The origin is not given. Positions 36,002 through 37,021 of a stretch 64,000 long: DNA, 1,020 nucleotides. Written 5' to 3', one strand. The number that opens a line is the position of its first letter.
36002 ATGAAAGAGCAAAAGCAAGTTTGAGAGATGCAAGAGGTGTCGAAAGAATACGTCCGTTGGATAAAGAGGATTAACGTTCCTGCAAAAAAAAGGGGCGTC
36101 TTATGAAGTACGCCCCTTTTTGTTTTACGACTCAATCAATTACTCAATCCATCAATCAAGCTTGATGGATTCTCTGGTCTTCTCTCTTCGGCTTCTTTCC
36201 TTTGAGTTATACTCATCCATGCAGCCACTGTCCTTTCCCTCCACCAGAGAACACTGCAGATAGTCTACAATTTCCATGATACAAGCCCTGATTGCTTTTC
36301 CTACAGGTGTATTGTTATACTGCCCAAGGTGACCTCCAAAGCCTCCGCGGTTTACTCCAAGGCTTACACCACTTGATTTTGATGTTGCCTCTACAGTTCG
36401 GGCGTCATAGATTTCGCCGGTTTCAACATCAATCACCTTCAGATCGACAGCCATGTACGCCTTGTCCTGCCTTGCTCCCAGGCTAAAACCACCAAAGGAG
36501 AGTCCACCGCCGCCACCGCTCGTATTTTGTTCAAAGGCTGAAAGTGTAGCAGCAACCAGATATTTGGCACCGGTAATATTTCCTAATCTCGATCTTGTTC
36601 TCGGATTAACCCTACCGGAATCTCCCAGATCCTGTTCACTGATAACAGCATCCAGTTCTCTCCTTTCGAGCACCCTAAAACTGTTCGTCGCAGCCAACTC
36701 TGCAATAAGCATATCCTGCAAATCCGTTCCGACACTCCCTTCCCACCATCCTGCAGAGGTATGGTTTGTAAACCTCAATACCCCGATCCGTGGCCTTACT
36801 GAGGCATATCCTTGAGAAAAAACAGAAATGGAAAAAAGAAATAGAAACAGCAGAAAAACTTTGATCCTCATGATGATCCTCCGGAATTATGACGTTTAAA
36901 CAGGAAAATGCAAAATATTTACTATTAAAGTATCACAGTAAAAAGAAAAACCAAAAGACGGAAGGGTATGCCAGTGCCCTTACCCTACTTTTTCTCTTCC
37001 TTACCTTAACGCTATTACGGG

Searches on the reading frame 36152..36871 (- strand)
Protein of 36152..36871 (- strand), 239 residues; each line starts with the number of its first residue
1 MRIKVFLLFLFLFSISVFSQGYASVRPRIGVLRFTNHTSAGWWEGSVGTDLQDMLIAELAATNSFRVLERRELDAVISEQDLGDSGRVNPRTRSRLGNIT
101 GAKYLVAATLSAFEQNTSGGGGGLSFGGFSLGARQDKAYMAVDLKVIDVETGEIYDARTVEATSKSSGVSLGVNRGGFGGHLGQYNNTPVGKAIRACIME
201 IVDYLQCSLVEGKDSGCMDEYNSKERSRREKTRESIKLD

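Call 3: search_protein_families(library=pfam, proteins=[window:36152-36871:-], max_evalue=0.1)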
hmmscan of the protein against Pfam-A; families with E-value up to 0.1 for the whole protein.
window:36152-36871:- (239 aa): 2 families
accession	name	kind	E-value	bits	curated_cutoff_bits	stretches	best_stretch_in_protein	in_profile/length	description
PF03783.19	CsgG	-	5.2e-59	199.5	20.8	1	24-215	7-207/210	Curli production assembly/transport component CsgG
PF13036.11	LpoB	-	2.5e-05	24.7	22.3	1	51-113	50-113/147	Peptidoglycan-synthase activator LpoB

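Call 4: search_protein_families(library=ncbifam, proteins=[window:36152-36871:-], max_evalue=0.1)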
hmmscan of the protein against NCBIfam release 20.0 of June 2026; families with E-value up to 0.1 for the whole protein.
window:36152-36871:- (239 aa): 3 families
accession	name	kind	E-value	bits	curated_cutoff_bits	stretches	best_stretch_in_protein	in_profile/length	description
NF011731.0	PRK15184.1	equivalog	8.6e-10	38.5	505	1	46-226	74-260/277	curli production assembly/transport protein CsgG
TIGR02722.1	lp_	equivalog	0.0024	17.9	110.55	1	51-120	90-159/189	penicillin-binding protein activator LpoB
NF038171.1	maturase_LodB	equivalog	0.023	13.8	400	0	184-225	33-74/361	lysine-epsilon-oxidase maturase LodB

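Call 26: find_homologous_proteins(query=window:36152-36871:-)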
Query window:36152-36871:- (239 aa): 1834 proteins with E <= 0.001 among 4109 candidates; the best 120 are listed.
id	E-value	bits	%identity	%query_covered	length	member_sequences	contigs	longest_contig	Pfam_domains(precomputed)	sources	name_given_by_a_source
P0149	4.7e-141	486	91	100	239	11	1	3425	PF13036.12,PF03783.21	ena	-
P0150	1.9e-137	474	90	100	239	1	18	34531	PF13036.12,PF03783.21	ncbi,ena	ncbi:MAG: CsgG/HfaB family protein [Chlorobiaceae bacterium]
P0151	2.4e-136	471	89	100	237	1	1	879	PF13036.12,PF03783.21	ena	-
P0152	2.3e-135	468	88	100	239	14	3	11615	PF13036.12,PF03783.21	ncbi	-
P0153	5.1e-135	466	87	100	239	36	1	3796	PF13036.12,PF03783.21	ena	-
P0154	1.0e-132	459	86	100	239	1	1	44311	PF13036.12,PF03783.21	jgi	jgi:curli biogenesis system outer membrane secretion channel CsgG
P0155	1.5e-132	458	86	100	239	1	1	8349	PF13036.12,PF03783.21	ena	-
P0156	2.2e-132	458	86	93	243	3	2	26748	PF13036.12,PF03783.21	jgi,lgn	jgi:curli biogenesis system outer membrane secretion channel CsgG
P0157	7.2e-132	456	85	100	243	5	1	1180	PF13036.12,PF03783.21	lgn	-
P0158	1.6e-131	455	85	100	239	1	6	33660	PF13036.12,PF03783.21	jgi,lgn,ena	-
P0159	2.7e-131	454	86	100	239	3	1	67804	PF13036.12,PF03783.21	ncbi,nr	ncbi:MAG: penicillin-binding protein activator LpoB [Chlorobiaceae bacterium]|nr:penicillin-binding 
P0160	4.2e-131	454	85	100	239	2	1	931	PF13036.12,PF03783.21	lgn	-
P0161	6.0e-131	453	84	100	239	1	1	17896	PF13036.12,PF03783.21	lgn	-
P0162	1.4e-130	452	86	100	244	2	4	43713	PF13036.12,PF03783.21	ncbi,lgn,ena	-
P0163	3.3e-130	451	86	100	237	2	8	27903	PF13036.12,PF03783.21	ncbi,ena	-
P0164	3.9e-130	450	85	100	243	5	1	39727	PF13036.12,PF03783.21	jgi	jgi:curli biogenesis system outer membrane secretion channel CsgG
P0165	4.4e-130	450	85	100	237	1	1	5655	PF13036.12,PF03783.21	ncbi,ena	-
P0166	7.2e-129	446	85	100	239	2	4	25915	PF13036.12,PF03783.21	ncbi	-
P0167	8.7e-129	446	85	100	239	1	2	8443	PF13036.12,PF03783.21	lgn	-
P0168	2.2e-127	441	85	100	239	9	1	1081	PF13036.12,PF03783.21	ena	-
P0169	6.6e-126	437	82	100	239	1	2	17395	PF13036.12,PF03783.21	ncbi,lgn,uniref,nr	ncbi:CsgG/HfaB family protein [Chlorobium sp. KB01]|uniref:CsgG/HfaB family protein n=1 Tax=Chlorobi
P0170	1.8e-125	435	85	89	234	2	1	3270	PF13036.12,PF03783.21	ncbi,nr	ncbi:MAG: penicillin-binding protein activator LpoB, partial [Chlorobiaceae bacterium]|nr:penicillin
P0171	6.2e-124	430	79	100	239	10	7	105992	PF13036.12,PF03783.21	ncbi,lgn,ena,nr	ncbi:MAG: penicillin-binding protein activator LpoB [Chlorobium limicola]|nr:penicillin-binding prot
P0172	6.7e-124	430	80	100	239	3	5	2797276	PF13036.12,PF03783.21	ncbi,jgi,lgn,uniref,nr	ncbi:penicillin-binding protein activator LpoB [Chlorobaculum limnaeum]|jgi:curli biogenesis system 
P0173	2.8e-123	428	79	100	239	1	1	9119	PF13036.12,PF03783.21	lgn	-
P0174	6.7e-122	423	80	100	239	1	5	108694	PF13036.12,PF03783.21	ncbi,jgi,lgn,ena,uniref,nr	ncbi:MAG: CsgG/HfaB family protein [Chlorobium sp.]|jgi:curli biogenesis system outer membrane secre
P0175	1.1e-121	423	79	100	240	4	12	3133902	PF13036.12,PF03783.21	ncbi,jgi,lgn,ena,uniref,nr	ncbi:CsgG/HfaB family protein [Chlorobium phaeobacteroides]|jgi:curli biogenesis system outer membra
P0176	1.9e-121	422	80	100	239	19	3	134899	PF13036.12,PF03783.21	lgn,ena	-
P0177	2.1e-121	422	80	100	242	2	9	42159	PF13036.12,PF03783.21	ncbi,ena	-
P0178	2.2e-121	422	80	100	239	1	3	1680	PF13036.12,PF03783.21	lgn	-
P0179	4.3e-121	421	79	100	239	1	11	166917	PF13036.12,PF03783.21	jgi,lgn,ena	jgi:curli biogenesis system outer membrane secretion channel CsgG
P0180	8.6e-121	420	79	100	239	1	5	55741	PF13036.12,PF03783.21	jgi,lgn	-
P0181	1.6e-120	419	79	100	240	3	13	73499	PF13036.12,PF03783.21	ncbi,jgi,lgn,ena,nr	ncbi:MAG: CsgG/HfaB family protein [Chlorobi bacterium]|nr:CsgG/HfaB family protein [Chlorobiota bac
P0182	1.8e-120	419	80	100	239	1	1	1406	PF13036.12,PF03783.21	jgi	-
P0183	2.8e-120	418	80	100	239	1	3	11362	PF13036.12,PF03783.21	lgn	-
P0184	4.3e-120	418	78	100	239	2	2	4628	PF13036.12,PF03783.21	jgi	jgi:curli biogenesis system outer membrane secretion channel CsgG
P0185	4.4e-120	418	80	100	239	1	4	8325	PF13036.12,PF03783.21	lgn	-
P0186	6.8e-120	417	79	100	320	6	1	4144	PF13036.12,PF03783.21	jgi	jgi:curli biogenesis system outer membrane secretion channel CsgG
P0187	7.6e-120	417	78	100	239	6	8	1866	PF13036.12,PF03783.21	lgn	-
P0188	1.1e-119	416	79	100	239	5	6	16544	PF13036.12,PF03783.21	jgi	jgi:curli biogenesis system outer membrane secretion channel CsgG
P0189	1.1e-118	413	77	100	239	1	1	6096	PF13036.12,PF03783.21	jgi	jgi:curli biogenesis system outer membrane secretion channel CsgG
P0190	2.3e-118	412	76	100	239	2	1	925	PF13036.12,PF03783.21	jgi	jgi:curli biogenesis system outer membrane secretion channel CsgG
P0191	4.0e-118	411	77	100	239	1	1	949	PF13036.12,PF03783.21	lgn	-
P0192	1.7e-117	409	77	100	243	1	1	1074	PF13036.12,PF03783.21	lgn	-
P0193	8.0e-117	407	77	100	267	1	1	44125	PF13036.12,PF03783.21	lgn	-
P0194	1.0e-114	400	74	100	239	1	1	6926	PF13036.12,PF03783.21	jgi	jgi:curli biogenesis system outer membrane secretion channel CsgG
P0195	2.1e-114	399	75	100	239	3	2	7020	PF13036.12,PF03783.21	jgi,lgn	jgi:curli biogenesis system outer membrane secretion channel CsgG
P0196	6.6e-114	397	74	100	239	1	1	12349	PF13036.12,PF03783.21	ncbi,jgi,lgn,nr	ncbi:MAG: penicillin-binding protein activator LpoB [Chlorobaculum sp.]|jgi:curli biogenesis system 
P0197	2.8e-111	389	85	87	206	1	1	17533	PF13036.12,PF03783.21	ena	-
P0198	3.3e-108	379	71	100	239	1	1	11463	PF13036.12,PF03783.21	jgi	jgi:curli biogenesis system outer membrane secretion channel CsgG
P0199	1.8e-105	370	72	97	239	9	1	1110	PF13036.12,PF03783.21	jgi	-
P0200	3.9e-105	369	70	99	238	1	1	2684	PF13036.12,PF03783.21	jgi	jgi:curli biogenesis system outer membrane secretion channel CsgG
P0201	1.1e-102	361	69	99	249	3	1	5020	PF13036.12,PF03783.21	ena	-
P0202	5.0e-101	355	69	99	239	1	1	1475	PF13036.12,PF03783.21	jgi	-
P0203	6.9e-101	355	67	99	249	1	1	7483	PF13036.12,PF03783.21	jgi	-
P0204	3.0e-100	353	68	99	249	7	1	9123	PF13036.12,PF03783.21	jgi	-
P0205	4.1e-100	352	69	99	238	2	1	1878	PF13036.12,PF03783.21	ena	-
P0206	5.8e-100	352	67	99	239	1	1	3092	PF13036.12,PF03783.21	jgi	jgi:curli biogenesis system outer membrane secretion channel CsgG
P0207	4.0e-99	349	69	97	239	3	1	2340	PF13036.12,PF03783.21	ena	-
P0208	6.9e-99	348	66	99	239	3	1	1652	PF13036.12,PF03783.21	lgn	-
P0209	7.3e-99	348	66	100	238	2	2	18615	PF13036.12,PF03783.21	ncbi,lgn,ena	-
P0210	1.3e-98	347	65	99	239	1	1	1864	PF13036.12,PF03783.21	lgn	-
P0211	3.7e-98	346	65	100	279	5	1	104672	PF13036.12,PF03783.21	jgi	jgi:curli biogenesis system outer membrane secretion channel CsgG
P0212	9.8e-98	344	66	99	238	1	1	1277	PF13036.12,PF03783.21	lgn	-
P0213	1.1e-97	344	68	97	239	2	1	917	PF13036.12,PF03783.21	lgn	-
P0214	2.3e-97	343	66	99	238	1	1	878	PF13036.12,PF03783.21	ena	-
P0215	3.5e-97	343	69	92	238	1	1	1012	PF13036.12,PF03783.21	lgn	-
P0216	8.0e-97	341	67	97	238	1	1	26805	PF13036.12,PF03783.21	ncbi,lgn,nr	ncbi:MAG: CsgG/HfaB family protein [Deltaproteobacteria bacterium]|nr:CsgG/HfaB family protein [Delt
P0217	1.1e-96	341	67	98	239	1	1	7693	PF13036.12,PF03783.21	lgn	-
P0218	1.4e-96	341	66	99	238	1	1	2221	PF13036.12,PF03783.21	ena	-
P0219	1.5e-96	341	64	99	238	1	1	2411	PF13036.12,PF03783.21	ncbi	-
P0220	2.0e-96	340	66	100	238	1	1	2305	PF13036.12,PF03783.21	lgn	-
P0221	2.1e-96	340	65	99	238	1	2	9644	PF13036.12,PF03783.21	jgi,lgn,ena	-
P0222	4.4e-96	339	64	99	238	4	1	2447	PF13036.12,PF03783.21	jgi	-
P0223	5.5e-96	339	65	99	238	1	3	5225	PF13036.12,PF03783.21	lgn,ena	-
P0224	6.0e-96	339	69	96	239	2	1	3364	PF13036.12,PF03783.21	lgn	-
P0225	6.5e-96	339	65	99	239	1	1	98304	PF13036.12,PF03783.21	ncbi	-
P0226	8.5e-96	338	66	100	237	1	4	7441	PF13036.12,PF03783.21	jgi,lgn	-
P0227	9.0e-96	338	65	99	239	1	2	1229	PF13036.12,PF03783.21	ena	-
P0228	1.0e-95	338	65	99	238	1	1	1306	PF13036.12,PF03783.21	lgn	-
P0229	1.2e-95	338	65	98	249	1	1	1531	PF13036.12,PF03783.21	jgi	jgi:curli biogenesis system outer membrane secretion channel CsgG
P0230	1.4e-95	337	64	97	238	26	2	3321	PF13036.12,PF03783.21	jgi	jgi:curli biogenesis system outer membrane secretion channel CsgG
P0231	2.5e-95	337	68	97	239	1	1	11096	PF13036.12,PF03783.21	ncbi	-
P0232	2.6e-95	337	67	92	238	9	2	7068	PF13036.12,PF03783.21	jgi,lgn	jgi:curli biogenesis system outer membrane secretion channel CsgG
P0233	3.1e-95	336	65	99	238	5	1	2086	PF13036.12,PF03783.21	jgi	jgi:curli biogenesis system outer membrane secretion channel CsgG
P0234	4.5e-95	336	66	98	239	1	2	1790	PF13036.12,PF03783.21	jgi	-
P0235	5.8e-95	335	64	100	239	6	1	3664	PF13036.12,PF03783.21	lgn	-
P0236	6.3e-95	335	64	97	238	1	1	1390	PF13036.12,PF03783.21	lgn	-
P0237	1.1e-94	334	64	97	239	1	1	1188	PF13036.12,PF03783.21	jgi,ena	-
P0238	1.1e-94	334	66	93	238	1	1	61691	PF13036.12,PF03783.21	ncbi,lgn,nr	ncbi:MAG: CsgG/HfaB family protein [Deltaproteobacteria bacterium]|nr:CsgG/HfaB family protein [Delt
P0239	1.4e-94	334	65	100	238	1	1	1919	PF13036.12,PF03783.21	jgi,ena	-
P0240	1.7e-94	334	64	100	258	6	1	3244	PF13036.12,PF03783.21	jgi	-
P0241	1.7e-94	334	63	100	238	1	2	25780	PF13036.12,PF03783.21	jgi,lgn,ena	-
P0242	2.2e-94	333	65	99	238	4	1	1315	PF13036.12,PF03783.21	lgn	-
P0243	3.5e-94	333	67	99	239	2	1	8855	PF13036.12,PF03783.21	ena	-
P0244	8.4e-94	332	65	91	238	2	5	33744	PF03783.21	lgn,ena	-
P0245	1.0e-93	331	61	99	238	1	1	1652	PF13036.12,PF03783.21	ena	-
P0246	1.0e-93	331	66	98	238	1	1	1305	PF13036.12,PF03783.21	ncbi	-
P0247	1.0e-93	331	62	97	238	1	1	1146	PF13036.12,PF03783.21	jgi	-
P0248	1.0e-93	331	63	97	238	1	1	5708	PF13036.12,PF03783.21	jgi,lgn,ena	-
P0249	1.1e-93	331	66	100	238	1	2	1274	PF13036.12,PF03783.21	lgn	-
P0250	1.2e-93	331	64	97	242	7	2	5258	PF13036.12,PF03783.21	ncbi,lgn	-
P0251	1.3e-93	331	64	99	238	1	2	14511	PF03783.21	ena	-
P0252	1.3e-93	331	65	99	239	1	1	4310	PF13036.12,PF03783.21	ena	-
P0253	1.8e-93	330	65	93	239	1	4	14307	PF13036.12,PF03783.21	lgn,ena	-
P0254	1.8e-93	330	64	99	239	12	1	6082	PF13036.12,PF03783.21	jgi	-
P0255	1.9e-93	330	62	97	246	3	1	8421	PF13036.12,PF03783.21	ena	-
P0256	2.0e-93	330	66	92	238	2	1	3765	PF13036.12,PF03783.21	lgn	-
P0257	2.6e-93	330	66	98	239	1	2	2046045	PF13036.12,PF03783.21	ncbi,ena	-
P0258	3.7e-93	329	64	99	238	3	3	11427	PF13036.12,PF03783.21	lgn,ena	-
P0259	3.9e-93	329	63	99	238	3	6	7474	PF13036.12,PF03783.21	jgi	jgi:curli biogenesis system outer membrane secretion channel CsgG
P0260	3.9e-93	329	64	99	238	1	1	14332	PF13036.12,PF03783.21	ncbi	-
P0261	4.6e-93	329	65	98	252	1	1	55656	PF13036.12,PF03783.21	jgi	jgi:curli biogenesis system outer membrane secretion channel CsgG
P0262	5.0e-93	329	64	99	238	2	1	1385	PF13036.12,PF03783.21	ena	-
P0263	5.2e-93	329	65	98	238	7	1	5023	PF13036.12,PF03783.21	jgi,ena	-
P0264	5.5e-93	329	62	100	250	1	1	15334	PF13036.12,PF03783.21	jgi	jgi:curli biogenesis system outer membrane secretion channel CsgG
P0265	6.0e-93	329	63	98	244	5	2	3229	PF13036.12,PF03783.21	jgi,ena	-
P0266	6.2e-93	329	63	99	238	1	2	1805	PF13036.12,PF03783.21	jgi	-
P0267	7.7e-93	328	64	98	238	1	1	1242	PF13036.12,PF03783.21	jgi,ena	-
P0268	1.1e-92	328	62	100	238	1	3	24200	PF13036.12,PF03783.21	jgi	jgi:curli biogenesis system outer membrane secretion channel CsgG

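Call 28: find_encoding_contigs(protein=P0175, flank=6000, max_places=3)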
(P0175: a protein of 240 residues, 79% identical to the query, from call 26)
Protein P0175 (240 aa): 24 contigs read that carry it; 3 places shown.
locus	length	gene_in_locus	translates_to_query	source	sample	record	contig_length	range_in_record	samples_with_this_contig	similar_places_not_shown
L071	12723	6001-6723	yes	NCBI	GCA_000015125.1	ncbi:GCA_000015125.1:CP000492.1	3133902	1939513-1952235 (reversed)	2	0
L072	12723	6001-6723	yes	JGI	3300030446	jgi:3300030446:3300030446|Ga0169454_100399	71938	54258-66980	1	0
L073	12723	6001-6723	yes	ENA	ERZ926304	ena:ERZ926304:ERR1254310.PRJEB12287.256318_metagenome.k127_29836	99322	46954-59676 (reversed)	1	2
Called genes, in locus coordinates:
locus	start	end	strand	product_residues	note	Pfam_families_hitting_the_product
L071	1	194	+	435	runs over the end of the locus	PF00278:Orn_DAP_Arg_deC, PF02784:Orn_Arg_deC_N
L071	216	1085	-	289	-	PF02219:MTHFR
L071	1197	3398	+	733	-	PF13567:DUF4131, PF03772:Competence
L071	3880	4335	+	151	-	PF02566:OsmC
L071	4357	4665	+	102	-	PF00085:Thioredoxin, PF00578:AhpC-TSA (weak), PF13728:TraF (weak), PF13905:Thioredoxin_8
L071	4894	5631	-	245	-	-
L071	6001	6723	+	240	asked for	PF03783:CsgG, PF13036:LpoB (weak)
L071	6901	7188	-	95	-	-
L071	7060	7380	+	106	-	-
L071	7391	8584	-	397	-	PF01661:Macro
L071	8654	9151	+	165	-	-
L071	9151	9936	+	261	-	PF08861:DUF1828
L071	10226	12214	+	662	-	PF12161:HsdM_N, PF02384:N6_Mtase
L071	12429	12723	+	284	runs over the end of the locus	PF02498:Bro-N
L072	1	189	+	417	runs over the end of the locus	PF00278:Orn_DAP_Arg_deC, PF02784:Orn_Arg_deC_N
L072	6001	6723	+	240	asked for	PF03783:CsgG, PF13036:LpoB (weak)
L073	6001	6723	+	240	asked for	PF03783:CsgG, PF13036:LpoB (weak)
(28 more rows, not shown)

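Call 29: find_encoding_contigs(protein=P0172, flank=6000, max_places=2)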
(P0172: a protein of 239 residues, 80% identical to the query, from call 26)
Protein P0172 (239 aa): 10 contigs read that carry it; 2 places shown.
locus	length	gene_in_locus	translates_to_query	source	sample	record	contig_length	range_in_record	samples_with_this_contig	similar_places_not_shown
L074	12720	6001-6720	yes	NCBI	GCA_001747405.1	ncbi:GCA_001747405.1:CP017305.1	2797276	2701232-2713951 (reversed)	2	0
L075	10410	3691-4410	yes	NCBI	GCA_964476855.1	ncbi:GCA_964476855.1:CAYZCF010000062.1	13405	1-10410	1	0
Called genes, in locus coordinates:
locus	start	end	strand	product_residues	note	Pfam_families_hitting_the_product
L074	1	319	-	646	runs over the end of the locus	PF00890:FAD_binding_2, PF01266:DAO (weak), PF07992:Pyr_redox_2 (faint), PF02910:Succ_DH_flav_C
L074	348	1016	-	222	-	-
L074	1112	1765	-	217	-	PF04199:Cyclase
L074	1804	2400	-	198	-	PF09411:PagL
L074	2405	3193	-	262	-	PF00561:Abhydrolase_1, PF12146:Hydrolase_4, PF12697:Abhydrolase_6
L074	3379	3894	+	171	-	PF03330:DPBB_1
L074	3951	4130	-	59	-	-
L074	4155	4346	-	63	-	PF05635:23S_rRNA_IVP (weak)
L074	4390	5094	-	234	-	PF03695:UPF0149, PF02810:SEC-C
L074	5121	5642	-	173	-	PF13527:Acetyltransf_9, PF00583:Acetyltransf_1, PF13508:Acetyltransf_7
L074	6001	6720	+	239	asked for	PF03783:CsgG, PF13036:LpoB (weak)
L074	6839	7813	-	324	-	PF01699:Na_Ca_ex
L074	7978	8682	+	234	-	PF02811:PHP (weak)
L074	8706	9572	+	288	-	-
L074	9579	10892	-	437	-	PF00202:Aminotran_3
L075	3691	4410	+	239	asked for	PF03783:CsgG, PF13036:LpoB (weak)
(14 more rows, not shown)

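Call 64: search_solved_structures(query=window:36152-36871:-, max_evalue=0.01, show_alignments=1)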
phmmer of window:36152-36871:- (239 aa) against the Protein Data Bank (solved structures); distinct sequences matched with E-value up to 0.01: 5.
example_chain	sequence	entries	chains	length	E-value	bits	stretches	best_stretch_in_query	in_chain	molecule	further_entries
4uv2_A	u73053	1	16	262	3.3e-10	43.4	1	50-227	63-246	CURLI PRODUCTION TRANSPORT COMPONENT CSGG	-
4uv3_A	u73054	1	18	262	3.3e-10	43.4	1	50-227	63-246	CURLI PRODUCTION ASSEMBLY/TRANSPORT COMPONENT CSGG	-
6si7_P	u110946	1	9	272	3.7e-10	43.2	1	50-227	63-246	Curli production assembly/transport component CsgG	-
3x2r_D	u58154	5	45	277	3.9e-10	43.1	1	50-227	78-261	CsgG | Curli production assembly/transport protein CsgG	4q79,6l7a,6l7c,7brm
6lqh_A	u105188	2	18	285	4.2e-10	43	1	50-227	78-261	Curli production assembly/transport component CsgG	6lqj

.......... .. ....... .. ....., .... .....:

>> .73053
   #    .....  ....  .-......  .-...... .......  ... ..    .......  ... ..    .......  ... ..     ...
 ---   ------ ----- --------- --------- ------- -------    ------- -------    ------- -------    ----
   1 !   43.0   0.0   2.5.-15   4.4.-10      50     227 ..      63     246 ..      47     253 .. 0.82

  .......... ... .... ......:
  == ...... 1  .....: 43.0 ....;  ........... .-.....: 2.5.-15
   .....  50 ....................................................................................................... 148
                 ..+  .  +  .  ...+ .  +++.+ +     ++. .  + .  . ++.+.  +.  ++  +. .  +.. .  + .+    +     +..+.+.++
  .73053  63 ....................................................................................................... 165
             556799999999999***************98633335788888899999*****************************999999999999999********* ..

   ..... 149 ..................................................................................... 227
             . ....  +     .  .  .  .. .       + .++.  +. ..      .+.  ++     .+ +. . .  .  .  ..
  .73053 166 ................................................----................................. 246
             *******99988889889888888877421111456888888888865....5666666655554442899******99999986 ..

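Call 73: find_encoding_contigs(protein=P0159, flank=5000, max_places=2)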
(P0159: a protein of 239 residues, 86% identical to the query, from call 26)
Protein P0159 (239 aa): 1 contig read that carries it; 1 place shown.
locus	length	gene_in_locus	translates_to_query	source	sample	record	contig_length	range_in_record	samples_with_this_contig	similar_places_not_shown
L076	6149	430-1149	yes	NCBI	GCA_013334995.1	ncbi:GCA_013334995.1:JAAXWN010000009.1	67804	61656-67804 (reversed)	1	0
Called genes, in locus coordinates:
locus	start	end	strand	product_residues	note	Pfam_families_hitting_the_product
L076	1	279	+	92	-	?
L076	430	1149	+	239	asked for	PF03783:CsgG, PF13036:LpoB (weak)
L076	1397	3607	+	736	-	PF00515:TPR_1 (faint), PF07719:TPR_2 (faint), PF12895:ANAPC3 (faint), PF13174:TPR_6 (faint), PF13432:TPR_16 (weak), PF14559:TPR_19, PF13371:TPR_9 (weak), PF14559:TPR_19 (weak), +9 more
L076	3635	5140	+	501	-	PF13506:Glyco_transf_21, PF00535:Glycos_transf_2, PF13641:Glyco_tranf_2_3, PF13632:Glyco_trans_2_3, PF03552:Cellulose_synt (weak)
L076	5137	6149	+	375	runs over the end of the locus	PF01270:Glyco_hydro_8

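Call 74: find_encoding_contigs(protein=P0154, flank=5000, max_places=2)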
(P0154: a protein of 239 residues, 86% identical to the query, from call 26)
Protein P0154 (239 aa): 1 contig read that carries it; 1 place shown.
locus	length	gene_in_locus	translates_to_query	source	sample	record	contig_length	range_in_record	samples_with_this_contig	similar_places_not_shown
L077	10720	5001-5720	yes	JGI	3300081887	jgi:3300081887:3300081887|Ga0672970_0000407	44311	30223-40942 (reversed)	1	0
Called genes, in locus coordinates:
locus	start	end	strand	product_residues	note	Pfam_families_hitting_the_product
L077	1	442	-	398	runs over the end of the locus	PF01420:Methylase_S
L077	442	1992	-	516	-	PF12161:HsdM_N, PF02384:N6_Mtase, PF01170:UPF0020 (faint)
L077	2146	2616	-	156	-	PF02870:Methyltransf_1N, PF01035:DNA_binding_1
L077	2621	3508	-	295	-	-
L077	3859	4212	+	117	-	-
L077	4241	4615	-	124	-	PF00581:Rhodanese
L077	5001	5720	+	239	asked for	PF03783:CsgG, PF13036:LpoB (weak)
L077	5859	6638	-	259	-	PF02900:LigB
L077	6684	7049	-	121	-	-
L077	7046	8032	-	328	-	PF01515:PTA_PTB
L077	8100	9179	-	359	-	PF00724:Oxidored_FMN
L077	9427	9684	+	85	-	-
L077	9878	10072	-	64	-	-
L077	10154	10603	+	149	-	PF01242:PTPS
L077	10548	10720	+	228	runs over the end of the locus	PF01227:GTP_cyclohydroI, PF14489:QueF (weak)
